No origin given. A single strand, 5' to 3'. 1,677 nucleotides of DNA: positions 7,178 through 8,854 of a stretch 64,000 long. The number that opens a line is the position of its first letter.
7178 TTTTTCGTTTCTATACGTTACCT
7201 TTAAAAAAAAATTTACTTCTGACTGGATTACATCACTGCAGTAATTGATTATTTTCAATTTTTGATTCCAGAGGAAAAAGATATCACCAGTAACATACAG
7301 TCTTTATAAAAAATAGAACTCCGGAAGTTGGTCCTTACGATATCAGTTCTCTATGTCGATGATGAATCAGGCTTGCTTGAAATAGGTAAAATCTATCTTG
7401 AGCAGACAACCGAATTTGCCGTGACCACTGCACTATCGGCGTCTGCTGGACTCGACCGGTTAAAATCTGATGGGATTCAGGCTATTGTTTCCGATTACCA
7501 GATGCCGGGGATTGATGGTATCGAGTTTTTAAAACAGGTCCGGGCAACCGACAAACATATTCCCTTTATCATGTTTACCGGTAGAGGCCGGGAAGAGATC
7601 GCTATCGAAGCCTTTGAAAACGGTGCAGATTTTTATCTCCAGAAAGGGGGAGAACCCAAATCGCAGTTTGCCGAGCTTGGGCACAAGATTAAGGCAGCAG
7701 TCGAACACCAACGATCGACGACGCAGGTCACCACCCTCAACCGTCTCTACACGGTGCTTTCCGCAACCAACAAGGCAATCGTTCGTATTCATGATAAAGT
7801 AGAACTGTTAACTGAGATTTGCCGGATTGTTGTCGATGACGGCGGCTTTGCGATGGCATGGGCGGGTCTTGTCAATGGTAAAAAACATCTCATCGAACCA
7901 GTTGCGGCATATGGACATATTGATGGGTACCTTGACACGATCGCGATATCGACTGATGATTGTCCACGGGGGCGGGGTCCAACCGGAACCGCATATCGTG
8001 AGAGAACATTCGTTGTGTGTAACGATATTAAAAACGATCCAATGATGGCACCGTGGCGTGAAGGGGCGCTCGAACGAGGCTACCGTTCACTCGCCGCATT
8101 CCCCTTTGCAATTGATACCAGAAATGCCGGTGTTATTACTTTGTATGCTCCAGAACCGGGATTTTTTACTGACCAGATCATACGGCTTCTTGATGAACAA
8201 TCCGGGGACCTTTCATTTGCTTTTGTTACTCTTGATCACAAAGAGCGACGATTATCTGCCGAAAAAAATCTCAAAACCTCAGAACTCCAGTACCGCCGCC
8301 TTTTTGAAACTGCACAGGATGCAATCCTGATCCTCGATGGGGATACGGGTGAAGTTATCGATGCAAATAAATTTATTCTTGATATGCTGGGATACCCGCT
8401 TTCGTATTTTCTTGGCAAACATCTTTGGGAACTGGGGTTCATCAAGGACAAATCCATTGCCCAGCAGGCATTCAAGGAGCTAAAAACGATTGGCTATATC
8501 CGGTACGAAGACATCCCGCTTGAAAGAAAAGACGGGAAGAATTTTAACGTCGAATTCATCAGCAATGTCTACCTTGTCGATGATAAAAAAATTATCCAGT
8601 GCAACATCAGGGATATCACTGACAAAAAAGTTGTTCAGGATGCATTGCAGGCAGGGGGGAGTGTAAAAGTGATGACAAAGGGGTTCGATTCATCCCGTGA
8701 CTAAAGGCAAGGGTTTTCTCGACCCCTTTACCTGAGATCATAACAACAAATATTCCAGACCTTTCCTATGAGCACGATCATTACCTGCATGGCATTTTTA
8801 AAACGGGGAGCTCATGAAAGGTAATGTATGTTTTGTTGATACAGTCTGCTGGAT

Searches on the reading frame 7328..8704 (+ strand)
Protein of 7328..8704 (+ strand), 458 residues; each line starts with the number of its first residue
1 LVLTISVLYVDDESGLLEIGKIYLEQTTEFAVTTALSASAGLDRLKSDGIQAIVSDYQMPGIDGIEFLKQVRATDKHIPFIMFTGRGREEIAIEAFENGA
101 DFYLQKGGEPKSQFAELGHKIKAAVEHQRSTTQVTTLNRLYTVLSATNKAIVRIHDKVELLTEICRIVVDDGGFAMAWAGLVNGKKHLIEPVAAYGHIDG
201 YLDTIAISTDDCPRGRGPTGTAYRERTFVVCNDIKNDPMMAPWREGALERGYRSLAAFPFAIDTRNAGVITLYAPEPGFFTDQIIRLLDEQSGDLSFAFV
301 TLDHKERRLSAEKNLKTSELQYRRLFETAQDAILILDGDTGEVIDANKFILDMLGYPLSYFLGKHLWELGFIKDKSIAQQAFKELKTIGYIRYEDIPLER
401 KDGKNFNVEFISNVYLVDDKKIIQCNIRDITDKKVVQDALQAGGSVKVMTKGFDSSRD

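Call 15: search_protein_families(library=pfam, proteins=[window:7328-8704:+], max_evalue=0.001)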
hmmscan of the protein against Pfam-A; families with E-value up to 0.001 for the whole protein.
window:7328-8704:+ (458 aa): 6 families
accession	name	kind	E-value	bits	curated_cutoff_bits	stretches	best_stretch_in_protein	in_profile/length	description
PF00072.30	Response_reg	-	1.3e-20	74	30.2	1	7-110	1-103/111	Response regulator receiver domain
PF13185.12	GAF_2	-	9.3e-20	71.7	28.6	1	158-299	5-135/136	GAF domain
PF13188.13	PAS_8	-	5.2e-10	39.3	21.8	1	321-367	2-44/65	PAS domain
PF13426.13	PAS_9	-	4.1e-09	37.1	27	1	331-432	2-103/103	PAS domain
PF01590.32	GAF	-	7e-06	27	22.4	1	210-289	47-123/133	GAF domain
PF00989.32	PAS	-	4.1e-05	24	22.6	1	321-385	2-66/113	PAS fold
